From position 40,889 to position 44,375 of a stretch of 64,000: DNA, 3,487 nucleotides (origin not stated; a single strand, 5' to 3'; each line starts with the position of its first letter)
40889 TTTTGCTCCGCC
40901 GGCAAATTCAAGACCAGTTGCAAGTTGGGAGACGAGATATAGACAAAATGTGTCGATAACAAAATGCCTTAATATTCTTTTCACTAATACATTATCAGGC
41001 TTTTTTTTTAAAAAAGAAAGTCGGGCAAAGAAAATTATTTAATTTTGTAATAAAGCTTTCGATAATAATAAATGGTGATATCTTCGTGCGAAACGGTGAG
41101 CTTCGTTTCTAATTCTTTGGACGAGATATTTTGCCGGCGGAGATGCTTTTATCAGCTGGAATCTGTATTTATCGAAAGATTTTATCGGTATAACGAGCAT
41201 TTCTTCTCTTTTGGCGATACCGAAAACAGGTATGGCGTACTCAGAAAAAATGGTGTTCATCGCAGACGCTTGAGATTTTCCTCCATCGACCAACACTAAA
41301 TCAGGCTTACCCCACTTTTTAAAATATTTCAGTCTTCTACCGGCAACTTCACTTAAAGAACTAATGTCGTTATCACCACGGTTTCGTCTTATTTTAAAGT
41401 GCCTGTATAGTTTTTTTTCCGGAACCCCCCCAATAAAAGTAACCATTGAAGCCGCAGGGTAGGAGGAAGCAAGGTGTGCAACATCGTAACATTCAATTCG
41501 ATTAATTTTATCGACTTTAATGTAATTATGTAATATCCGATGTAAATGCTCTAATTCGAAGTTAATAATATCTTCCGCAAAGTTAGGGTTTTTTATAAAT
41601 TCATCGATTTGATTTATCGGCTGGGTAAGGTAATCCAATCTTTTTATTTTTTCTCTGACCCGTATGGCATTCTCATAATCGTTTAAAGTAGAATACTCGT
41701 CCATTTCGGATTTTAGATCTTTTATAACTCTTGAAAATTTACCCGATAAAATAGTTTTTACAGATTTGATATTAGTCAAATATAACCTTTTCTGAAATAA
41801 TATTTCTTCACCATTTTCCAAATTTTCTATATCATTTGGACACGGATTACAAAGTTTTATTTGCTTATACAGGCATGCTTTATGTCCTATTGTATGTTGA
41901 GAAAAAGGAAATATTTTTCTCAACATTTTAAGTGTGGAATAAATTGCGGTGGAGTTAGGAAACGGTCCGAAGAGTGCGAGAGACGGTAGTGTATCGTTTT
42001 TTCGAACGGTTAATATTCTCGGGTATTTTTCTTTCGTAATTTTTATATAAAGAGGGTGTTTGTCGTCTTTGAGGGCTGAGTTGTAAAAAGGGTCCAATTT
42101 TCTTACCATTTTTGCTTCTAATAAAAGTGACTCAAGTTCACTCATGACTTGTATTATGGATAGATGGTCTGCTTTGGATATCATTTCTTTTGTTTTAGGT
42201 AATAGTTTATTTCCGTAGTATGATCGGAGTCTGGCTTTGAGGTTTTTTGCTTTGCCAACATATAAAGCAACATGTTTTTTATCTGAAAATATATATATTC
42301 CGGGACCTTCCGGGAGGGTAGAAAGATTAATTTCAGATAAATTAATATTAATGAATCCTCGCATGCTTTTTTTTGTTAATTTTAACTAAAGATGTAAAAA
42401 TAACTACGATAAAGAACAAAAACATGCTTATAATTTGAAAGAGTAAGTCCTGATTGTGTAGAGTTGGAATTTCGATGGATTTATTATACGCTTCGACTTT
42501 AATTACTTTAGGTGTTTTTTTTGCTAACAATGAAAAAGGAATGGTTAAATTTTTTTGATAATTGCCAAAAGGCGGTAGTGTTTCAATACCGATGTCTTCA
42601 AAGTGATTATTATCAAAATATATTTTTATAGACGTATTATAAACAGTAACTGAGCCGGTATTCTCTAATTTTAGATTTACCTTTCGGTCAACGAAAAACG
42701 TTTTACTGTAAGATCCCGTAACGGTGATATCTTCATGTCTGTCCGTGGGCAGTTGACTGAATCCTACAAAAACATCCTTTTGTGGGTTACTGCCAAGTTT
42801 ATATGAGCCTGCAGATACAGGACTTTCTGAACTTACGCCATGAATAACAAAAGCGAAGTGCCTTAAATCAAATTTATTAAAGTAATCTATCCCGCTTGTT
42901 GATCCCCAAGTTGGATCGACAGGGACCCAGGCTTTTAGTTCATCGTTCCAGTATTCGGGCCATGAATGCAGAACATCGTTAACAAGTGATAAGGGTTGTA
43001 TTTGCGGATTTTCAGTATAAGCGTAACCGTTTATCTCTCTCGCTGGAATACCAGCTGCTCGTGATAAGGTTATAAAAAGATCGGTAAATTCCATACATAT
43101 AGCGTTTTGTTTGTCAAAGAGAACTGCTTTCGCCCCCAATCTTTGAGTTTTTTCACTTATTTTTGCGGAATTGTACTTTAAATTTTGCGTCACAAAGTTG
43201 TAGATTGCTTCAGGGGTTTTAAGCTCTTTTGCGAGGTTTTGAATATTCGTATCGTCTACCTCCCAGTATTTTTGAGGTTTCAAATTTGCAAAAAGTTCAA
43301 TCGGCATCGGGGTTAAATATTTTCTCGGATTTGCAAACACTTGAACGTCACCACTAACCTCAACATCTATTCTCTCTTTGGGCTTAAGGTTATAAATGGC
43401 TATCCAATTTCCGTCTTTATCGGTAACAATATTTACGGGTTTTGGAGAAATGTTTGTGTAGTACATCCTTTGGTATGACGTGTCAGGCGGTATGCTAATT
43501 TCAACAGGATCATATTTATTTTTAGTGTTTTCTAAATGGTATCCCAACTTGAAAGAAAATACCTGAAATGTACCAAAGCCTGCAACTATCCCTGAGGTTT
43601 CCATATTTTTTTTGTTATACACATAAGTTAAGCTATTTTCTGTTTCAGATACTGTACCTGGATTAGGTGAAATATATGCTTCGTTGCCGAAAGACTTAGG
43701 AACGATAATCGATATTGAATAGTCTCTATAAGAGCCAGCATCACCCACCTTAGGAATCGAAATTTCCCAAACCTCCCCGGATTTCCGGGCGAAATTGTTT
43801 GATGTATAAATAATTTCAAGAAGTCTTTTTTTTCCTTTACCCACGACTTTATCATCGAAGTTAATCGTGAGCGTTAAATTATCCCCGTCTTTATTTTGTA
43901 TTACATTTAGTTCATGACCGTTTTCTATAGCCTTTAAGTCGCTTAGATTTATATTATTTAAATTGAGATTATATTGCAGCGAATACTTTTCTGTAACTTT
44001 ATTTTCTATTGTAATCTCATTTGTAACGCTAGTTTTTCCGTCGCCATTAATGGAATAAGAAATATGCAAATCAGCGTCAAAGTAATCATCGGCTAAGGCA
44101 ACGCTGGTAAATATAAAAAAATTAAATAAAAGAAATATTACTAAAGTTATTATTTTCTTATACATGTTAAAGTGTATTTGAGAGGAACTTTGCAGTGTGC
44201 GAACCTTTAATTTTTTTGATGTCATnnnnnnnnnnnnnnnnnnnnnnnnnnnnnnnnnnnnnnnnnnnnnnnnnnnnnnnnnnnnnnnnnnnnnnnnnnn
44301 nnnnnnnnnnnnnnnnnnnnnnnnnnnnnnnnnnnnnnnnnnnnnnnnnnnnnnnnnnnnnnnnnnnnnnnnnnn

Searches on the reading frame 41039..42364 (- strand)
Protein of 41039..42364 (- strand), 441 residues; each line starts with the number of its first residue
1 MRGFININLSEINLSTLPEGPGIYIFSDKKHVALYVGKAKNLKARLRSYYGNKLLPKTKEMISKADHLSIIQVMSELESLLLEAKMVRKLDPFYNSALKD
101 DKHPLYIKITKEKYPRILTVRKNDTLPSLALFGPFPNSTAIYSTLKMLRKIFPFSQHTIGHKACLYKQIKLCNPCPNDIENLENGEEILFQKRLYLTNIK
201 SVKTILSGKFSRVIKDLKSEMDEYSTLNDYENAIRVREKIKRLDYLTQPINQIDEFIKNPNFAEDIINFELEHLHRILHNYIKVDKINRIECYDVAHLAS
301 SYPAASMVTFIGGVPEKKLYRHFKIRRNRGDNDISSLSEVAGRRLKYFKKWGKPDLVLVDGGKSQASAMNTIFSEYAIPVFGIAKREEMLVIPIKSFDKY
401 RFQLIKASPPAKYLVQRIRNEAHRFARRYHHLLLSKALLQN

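Call 77: search_protein_families(library=pfam, proteins=[window:41039-42364:-], max_evalue=0.0001)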
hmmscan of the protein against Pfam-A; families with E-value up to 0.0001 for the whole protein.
window:41039-42364:- (441 aa): 3 families
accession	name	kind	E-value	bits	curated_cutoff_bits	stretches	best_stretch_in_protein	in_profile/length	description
PF08459.17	UvrC_RNaseH_dom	-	8e-36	123.7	22.3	1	284-426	6-158/159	UvrC RNAse H endonuclease domain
PF01541.30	GIY-YIG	-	2.4e-06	28.2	22.6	1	22-89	3-71/78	GIY-YIG catalytic domain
PF02151.25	UVR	-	2.9e-06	27.3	21.5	1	212-244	2-34/36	UvrB/uvrC motif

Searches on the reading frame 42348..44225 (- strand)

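Call 77: search_protein_families(library=pfam, proteins=[window:42348-44225:-], max_evalue=0.0001)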
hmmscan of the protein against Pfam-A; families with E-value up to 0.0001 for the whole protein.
window:42348-44225:- (625 aa): 1 family
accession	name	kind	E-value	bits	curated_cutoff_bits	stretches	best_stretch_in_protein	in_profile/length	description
PF01841.26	Transglut_core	-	7e-18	65.3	23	1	329-438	9-108/108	Transglutaminase-like superfamily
